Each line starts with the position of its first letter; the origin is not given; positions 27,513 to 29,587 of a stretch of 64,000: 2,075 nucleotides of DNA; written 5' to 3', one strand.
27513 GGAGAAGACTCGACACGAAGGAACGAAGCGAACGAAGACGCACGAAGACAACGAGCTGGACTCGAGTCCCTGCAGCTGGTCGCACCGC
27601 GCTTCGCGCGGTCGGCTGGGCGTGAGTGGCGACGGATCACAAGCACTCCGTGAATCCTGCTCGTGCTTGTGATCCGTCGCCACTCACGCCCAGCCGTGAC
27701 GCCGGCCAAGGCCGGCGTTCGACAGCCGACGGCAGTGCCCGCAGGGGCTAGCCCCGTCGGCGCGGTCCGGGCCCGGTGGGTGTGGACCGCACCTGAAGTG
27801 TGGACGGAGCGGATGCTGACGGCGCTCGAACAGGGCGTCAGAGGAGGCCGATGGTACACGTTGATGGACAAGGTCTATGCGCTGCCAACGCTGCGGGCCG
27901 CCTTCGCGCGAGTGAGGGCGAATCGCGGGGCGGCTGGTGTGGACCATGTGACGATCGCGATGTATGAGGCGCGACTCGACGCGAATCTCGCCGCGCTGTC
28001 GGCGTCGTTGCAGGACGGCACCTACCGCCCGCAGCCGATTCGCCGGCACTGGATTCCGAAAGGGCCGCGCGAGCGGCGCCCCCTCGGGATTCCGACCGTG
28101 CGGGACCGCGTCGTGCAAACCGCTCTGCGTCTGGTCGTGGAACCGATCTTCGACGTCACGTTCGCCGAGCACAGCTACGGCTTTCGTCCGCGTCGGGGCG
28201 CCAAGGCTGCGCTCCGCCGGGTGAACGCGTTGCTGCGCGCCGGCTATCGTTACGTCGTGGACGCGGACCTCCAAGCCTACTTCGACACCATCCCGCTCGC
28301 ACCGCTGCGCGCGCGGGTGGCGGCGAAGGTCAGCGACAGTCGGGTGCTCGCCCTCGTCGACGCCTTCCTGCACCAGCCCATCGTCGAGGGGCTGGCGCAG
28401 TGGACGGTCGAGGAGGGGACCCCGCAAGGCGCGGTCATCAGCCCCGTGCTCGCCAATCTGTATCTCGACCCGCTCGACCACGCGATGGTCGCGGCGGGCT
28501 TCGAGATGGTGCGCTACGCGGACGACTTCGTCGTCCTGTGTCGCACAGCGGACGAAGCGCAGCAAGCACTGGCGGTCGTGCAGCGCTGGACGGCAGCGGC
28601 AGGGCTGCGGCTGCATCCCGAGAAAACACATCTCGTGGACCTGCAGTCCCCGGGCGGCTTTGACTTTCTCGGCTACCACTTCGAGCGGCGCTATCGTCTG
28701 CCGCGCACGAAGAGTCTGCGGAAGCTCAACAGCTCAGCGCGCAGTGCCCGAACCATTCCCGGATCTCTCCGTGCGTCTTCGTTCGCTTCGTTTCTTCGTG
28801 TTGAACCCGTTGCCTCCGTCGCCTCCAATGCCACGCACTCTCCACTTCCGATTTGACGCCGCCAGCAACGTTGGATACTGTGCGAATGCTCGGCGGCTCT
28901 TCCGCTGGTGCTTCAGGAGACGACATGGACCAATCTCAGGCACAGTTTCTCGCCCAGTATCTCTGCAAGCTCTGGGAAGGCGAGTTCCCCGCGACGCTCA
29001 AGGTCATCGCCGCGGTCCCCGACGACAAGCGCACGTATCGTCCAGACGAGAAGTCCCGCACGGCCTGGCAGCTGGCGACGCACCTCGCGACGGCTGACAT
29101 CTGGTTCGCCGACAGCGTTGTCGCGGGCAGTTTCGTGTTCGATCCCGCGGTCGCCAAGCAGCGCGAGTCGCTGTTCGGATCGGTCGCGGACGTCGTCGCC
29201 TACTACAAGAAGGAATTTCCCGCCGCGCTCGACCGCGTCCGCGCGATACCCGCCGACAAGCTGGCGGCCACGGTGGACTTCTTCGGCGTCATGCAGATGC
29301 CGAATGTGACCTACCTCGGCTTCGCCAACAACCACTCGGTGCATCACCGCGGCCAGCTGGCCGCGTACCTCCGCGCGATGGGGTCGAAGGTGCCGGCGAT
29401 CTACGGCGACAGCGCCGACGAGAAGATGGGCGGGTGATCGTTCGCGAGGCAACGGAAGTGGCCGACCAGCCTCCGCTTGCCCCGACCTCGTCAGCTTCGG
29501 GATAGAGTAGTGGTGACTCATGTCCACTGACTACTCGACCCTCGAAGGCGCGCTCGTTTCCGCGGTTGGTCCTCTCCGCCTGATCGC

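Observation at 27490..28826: Reverse transcriptase gene sitting in the loop of a 1.3 kb palindromic element, preceded by three hairpins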

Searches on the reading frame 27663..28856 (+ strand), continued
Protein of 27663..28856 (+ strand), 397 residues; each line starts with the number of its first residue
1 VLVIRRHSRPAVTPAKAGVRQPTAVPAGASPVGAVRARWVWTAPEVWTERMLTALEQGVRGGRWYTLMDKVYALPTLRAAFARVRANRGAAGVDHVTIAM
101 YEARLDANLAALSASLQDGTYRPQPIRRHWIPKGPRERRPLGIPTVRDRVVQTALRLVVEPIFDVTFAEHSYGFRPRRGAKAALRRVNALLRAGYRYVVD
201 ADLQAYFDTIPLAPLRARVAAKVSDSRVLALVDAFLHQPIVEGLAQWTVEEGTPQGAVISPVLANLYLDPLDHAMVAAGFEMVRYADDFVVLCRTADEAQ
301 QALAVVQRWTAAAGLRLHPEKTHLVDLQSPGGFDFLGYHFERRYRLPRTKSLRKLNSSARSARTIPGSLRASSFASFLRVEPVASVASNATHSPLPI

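Call 34: find_encoding_contigs(protein=P0114, flank=1500, max_places=3)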
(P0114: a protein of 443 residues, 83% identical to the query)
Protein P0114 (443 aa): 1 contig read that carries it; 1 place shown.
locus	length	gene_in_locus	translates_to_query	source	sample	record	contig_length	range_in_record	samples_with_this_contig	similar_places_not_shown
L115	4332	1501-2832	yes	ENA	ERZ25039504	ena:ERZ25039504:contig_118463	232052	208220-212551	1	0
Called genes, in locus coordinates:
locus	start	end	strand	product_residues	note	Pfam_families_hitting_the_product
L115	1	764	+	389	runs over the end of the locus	PF01564:Spermine_synth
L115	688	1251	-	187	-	-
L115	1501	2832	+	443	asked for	PF00078:RVT_1, PF08388:GIIM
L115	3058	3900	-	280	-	PF00005:ABC_tran, PF02463:SMC_N (faint), PF13304:AAA_21 (faint)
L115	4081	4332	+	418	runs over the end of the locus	PF01546:Peptidase_M20, PF07687:M20_dimer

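Call 35: find_encoding_contigs(protein=P0055, flank=1500, max_places=3)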
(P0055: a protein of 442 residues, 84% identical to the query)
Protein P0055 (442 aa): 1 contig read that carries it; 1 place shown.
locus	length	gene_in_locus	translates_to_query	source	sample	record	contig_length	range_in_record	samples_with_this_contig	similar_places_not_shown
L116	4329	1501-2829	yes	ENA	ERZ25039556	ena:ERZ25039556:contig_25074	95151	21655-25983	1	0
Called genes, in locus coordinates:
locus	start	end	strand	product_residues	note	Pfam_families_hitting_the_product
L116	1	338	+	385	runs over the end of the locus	PF00501:AMP-binding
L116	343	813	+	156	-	PF13193:AMP-binding_C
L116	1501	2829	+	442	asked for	PF00078:RVT_1, PF08388:GIIM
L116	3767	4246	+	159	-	PF01042:Ribonuc_L-PSP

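Call 40: search_solved_structures(query=P0001, max_evalue=1e-10)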
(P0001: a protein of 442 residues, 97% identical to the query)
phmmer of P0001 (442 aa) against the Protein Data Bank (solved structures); distinct sequences matched with E-value up to 1e-10: 10.
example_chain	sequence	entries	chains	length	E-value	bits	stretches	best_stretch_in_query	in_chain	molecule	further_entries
6ar1_A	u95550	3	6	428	7.8e-67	229.3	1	54-396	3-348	GsI-IIC RT | Trt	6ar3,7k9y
7uim_D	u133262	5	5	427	1.2e-53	185.8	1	53-398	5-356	Group II intron reverse transcriptase/maturase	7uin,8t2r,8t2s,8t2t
5hhl_A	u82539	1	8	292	8.1e-45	156.7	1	53-328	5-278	Retron-type reverse transcriptase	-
5hhj_A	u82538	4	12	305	9.6e-44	153.2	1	53-327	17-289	Retron-type reverse transcriptase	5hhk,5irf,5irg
6me0_C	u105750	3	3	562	1.7e-41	145.8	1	34-379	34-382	Maturase reverse transcriptase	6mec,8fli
5g2x_C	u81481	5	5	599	2.9e-35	125.3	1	67-264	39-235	GROUP II INTRON-ENCODED PROTEIN LTRA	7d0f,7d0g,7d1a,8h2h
7kft_D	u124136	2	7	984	1.6e-33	119.5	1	100-331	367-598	Cas6-RT-Cas1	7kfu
8ub7_A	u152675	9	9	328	6e-18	68.2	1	94-375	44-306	Reverse transcriptase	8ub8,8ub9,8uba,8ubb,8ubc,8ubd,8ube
9d5x_A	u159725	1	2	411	5.8e-14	55.1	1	58-340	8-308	Group II intron-like 4 reverse transcriptase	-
9d4s_A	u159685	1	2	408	5.9e-14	55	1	58-340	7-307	Group II intron-like 4 reverse transcriptase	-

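Call 64: find_encoding_contigs(protein=P0065, flank=2500, max_places=3)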
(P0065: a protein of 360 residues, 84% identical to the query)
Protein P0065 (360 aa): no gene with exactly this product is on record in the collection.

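Call 67: search_protein_families(library=pfam, proteins=[P0001], max_evalue=0.001)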
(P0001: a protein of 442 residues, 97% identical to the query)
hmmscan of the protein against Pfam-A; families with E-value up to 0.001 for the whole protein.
P0001 (442 aa): 2 families
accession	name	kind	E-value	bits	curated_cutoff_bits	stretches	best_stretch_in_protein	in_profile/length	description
PF00078.32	RVT_1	-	2.2e-36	126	29.6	1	118-327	1-205/205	Reverse transcriptase (RNA-dependent DNA polymerase)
PF08388.16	GIIM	-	8.5e-13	48.5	23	1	340-404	2-69/80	Group II intron, maturase-specific domain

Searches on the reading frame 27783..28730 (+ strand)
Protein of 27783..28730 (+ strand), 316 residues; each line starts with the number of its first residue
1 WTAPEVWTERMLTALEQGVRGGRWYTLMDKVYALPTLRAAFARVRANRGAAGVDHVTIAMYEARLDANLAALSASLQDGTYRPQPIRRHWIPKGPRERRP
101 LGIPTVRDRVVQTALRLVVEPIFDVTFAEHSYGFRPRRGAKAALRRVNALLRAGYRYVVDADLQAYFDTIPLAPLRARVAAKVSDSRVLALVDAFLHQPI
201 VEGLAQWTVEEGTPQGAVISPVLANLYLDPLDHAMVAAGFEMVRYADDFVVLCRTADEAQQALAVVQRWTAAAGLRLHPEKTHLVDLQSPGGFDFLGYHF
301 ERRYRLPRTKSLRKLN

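Call 25: find_related_loci(query=window:27783-28730:+, collection=genome_contigs, flank=5000)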
Query window:27783-28730:+ (316 aa) in genome_contigs; peptide patterns used: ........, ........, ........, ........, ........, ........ (x = any residue, [..] = any of these).
598 stretches matched a pattern (row limit reached: there are more); 493 encode a relative of the query (tblastn E <= 1e-3); the best 80 are kept; 80 distinct loci.
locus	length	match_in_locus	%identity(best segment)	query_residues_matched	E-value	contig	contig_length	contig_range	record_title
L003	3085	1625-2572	84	1-316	0e+0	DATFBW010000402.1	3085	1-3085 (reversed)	MAG TPA_asm: Gemmatimonadaceae bacterium isolate SMAG_U8538 k141_1386052, whole genome shotgun sequence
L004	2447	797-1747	68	1-316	1e-153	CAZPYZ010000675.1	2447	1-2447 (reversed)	MAG TPA_asm: uncultured Dehalococcoidia bacterium isolate binchicken_co21_298 genome assembly, contig: NODE_91571_length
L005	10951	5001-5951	68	1-316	1e-143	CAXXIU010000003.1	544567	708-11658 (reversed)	MAG: Desulfomonilaceae bacterium isolate 24c7a18b-b8c2-4fbd-b8d1-4b4dc3bc9637 genome assembly, contig: contig_3, whole g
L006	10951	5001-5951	68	1-316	1e-143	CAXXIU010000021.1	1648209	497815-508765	MAG: Desulfomonilaceae bacterium isolate 24c7a18b-b8c2-4fbd-b8d1-4b4dc3bc9637 genome assembly, contig: contig_21, whole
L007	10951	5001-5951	68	1-316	1e-143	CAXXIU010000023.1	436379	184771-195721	MAG: Desulfomonilaceae bacterium isolate 24c7a18b-b8c2-4fbd-b8d1-4b4dc3bc9637 genome assembly, contig: contig_23, whole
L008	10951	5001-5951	68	1-316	1e-143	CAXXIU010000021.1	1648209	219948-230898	MAG: Desulfomonilaceae bacterium isolate 24c7a18b-b8c2-4fbd-b8d1-4b4dc3bc9637 genome assembly, contig: contig_21, whole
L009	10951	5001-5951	68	1-316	1e-143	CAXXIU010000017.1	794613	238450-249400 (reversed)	MAG: Desulfomonilaceae bacterium isolate 24c7a18b-b8c2-4fbd-b8d1-4b4dc3bc9637 genome assembly, contig: contig_17, whole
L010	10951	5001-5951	68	1-316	1e-143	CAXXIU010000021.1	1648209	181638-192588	MAG: Desulfomonilaceae bacterium isolate 24c7a18b-b8c2-4fbd-b8d1-4b4dc3bc9637 genome assembly, contig: contig_21, whole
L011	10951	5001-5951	68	1-316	1e-143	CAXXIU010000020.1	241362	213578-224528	MAG: Desulfomonilaceae bacterium isolate 24c7a18b-b8c2-4fbd-b8d1-4b4dc3bc9637 genome assembly, contig: contig_20, whole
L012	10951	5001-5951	68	1-316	4e-143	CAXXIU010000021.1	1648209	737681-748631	MAG: Desulfomonilaceae bacterium isolate 24c7a18b-b8c2-4fbd-b8d1-4b4dc3bc9637 genome assembly, contig: contig_21, whole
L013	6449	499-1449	68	1-316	8e-143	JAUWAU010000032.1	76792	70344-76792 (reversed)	MAG: Armatimonadota bacterium isolate CSMAG_1302 CSMAG_1302_k141_112517_length_76792_cov_27.9452, whole genome shotgun s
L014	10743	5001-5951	67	1-316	4e-142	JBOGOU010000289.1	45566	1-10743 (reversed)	MAG: Pyrinomonadaceae bacterium isolate H1-B1_maxbin2.bin.13 k127_2099644, whole genome shotgun sequence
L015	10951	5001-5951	68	1-316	3e-141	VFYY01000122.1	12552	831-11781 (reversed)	MAG: Acidimicrobiia bacterium isolate K_Offshore_120m_m2_006 K_Offshore_120m_m2_006_Ga0194131_10009214, whole genome sho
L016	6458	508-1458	66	1-315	8e-141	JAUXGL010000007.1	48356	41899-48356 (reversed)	MAG: Deltaproteobacteria bacterium isolate CSMAG_2928 CSMAG_2928_k117_7740514_length_48356_cov_11.5479, whole genome sho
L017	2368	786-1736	65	1-316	3e-149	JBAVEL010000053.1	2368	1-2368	MAG: Bacteroidota bacterium isolate MFD04262_ilm_asm_bin6 k127_162312, whole genome shotgun sequence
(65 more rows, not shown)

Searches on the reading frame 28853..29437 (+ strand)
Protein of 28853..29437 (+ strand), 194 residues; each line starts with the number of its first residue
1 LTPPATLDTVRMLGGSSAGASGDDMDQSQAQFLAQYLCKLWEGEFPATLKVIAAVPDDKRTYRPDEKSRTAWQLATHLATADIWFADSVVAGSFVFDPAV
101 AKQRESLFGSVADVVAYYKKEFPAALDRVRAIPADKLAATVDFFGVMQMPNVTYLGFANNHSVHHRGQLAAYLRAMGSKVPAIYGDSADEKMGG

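Call 43: search_protein_families(library=ncbifam, proteins=[window:28853-29437:+], max_evalue=0.001)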
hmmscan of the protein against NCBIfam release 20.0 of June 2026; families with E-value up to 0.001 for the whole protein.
window:28853-29437:+ (194 aa): 0 families

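Call 57: find_homologous_proteins(query=window:28925-29434:+, max_evalue=1e-30)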
Query window:28925-29434:+ (170 aa): 2901 proteins with E <= 1e-30 among 3760 candidates; the best 120 are listed.
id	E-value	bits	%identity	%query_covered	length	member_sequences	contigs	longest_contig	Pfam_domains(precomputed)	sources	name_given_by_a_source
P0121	7.9e-102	356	92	100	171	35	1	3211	PF12867.13,PF05163.18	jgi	-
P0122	6.1e-98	343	89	99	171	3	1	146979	PF12867.13,PF05163.18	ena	-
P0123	7.7e-98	343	88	100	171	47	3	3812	PF12867.13,PF05163.18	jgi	jgi:uncharacterized damage-inducible protein DinB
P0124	2.5e-95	335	86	99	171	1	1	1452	PF12867.13,PF05163.18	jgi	jgi:uncharacterized damage-inducible protein DinB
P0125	3.8e-95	334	86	100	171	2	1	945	PF12867.13,PF05163.18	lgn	-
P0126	7.7e-95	333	86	100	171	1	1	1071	PF12867.13,PF05163.18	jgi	jgi:uncharacterized damage-inducible protein DinB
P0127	2.7e-94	332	85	100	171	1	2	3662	PF12867.13,PF05163.18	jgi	-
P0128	3.0e-94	331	84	100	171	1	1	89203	PF12867.13,PF05163.18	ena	-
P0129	2.9e-93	328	84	100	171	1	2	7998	PF12867.13,PF05163.18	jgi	jgi:uncharacterized damage-inducible protein DinB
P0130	3.7e-93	328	86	100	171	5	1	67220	PF12867.13,PF05163.18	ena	-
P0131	8.0e-93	327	84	100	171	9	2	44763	PF12867.13,PF05163.18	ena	-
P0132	5.1e-92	324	83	99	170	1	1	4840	PF12867.13,PF05163.18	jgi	jgi:uncharacterized damage-inducible protein DinB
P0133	5.8e-92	324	82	100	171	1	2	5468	PF12867.13,PF05163.18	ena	-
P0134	2.0e-91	322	84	99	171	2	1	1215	PF12867.13,PF05163.18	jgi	jgi:uncharacterized damage-inducible protein DinB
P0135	2.3e-91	322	81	100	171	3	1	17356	PF12867.13,PF05163.18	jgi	jgi:uncharacterized damage-inducible protein DinB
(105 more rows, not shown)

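Call 58: find_encoding_contigs(protein=P0121, flank=3500, max_places=3)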
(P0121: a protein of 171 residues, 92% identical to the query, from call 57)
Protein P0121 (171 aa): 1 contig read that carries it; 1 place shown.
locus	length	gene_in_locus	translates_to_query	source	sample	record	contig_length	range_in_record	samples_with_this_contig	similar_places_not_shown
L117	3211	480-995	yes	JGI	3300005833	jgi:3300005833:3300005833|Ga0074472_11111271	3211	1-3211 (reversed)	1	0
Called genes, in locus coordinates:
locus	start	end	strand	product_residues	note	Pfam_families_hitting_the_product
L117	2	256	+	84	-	?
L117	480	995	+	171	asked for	PF05163:DinB, PF12867:DinB_2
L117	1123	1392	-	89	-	PF02148:zf-UBP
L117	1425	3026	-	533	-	PF00005:ABC_tran, PF02367:TsaE (faint), PF02463:SMC_N (faint), PF03193:RsgA_GTPase (faint), PF13191:AAA_16 (faint), PF13555:AAA_29 (faint), PF12848:ABC_tran_Xtn, PF00005:ABC_tran, +4 more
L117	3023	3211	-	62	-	?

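Call 59: find_encoding_contigs(protein=P0122, flank=3500, max_places=3)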
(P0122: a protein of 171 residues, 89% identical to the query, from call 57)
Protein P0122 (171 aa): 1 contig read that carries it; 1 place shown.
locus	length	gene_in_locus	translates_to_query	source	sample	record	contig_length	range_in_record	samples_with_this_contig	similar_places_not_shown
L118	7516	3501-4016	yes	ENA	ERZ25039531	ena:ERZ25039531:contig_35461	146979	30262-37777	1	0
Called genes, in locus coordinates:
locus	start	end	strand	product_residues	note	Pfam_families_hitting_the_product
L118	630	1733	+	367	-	PF12704:MacB_PCD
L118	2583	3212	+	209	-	PF02687:FtsX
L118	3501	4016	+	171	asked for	PF05163:DinB, PF12867:DinB_2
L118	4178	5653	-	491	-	PF02463:SMC_N (faint), PF13304:AAA_21 (faint), PF12848:ABC_tran_Xtn, PF00005:ABC_tran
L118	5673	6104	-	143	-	PF00005:ABC_tran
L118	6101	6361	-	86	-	PF03486:HI0933_like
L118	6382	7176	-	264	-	PF03486:HI0933_like, PF22780:HI0933_like_1st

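Call 60: find_encoding_contigs(protein=P0123, flank=3500, max_places=3)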
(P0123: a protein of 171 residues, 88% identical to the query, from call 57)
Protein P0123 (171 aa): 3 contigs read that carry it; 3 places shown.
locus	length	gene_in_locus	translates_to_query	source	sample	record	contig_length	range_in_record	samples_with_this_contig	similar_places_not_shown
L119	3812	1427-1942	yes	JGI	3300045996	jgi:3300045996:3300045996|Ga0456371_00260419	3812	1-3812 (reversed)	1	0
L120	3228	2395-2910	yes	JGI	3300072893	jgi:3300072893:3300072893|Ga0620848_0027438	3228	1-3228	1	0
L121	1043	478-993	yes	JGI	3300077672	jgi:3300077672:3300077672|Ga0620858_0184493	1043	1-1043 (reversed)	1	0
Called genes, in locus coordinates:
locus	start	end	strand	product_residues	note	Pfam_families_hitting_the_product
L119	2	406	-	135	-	?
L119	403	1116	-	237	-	PF00072:Response_reg, PF00486:Trans_reg_C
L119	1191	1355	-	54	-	-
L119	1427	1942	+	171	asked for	PF05163:DinB, PF12867:DinB_2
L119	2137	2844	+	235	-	PF02596:DUF169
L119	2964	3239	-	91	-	PF02148:zf-UBP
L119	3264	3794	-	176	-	PF00005:ABC_tran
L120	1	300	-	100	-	?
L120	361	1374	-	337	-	PF26769:HAMP_PhoQ, PF00512:HisKA (weak), PF02518:HATPase_c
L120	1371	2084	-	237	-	PF00072:Response_reg, PF00486:Trans_reg_C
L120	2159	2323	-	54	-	-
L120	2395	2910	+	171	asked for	PF05163:DinB, PF12867:DinB_2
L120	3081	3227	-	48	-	?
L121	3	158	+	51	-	?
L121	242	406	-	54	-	-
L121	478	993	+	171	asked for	PF05163:DinB, PF12867:DinB_2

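Call 67: search_protein_families(library=pfam, proteins=[window:28925-29434:+], max_evalue=0.001)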
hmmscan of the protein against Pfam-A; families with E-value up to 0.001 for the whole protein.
window:28925-29434:+ (170 aa): 3 families
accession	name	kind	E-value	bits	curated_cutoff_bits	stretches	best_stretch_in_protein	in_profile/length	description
PF05163.17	DinB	-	7.4e-16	59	23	1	13-162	8-155/165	DinB family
PF12867.12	DinB_2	-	2.3e-11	44.6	24.8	1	23-145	8-128/128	DinB superfamily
PF04978.18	MST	-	0.00076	20.4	27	0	26-150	15-144/149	Mycothiol-S-transferase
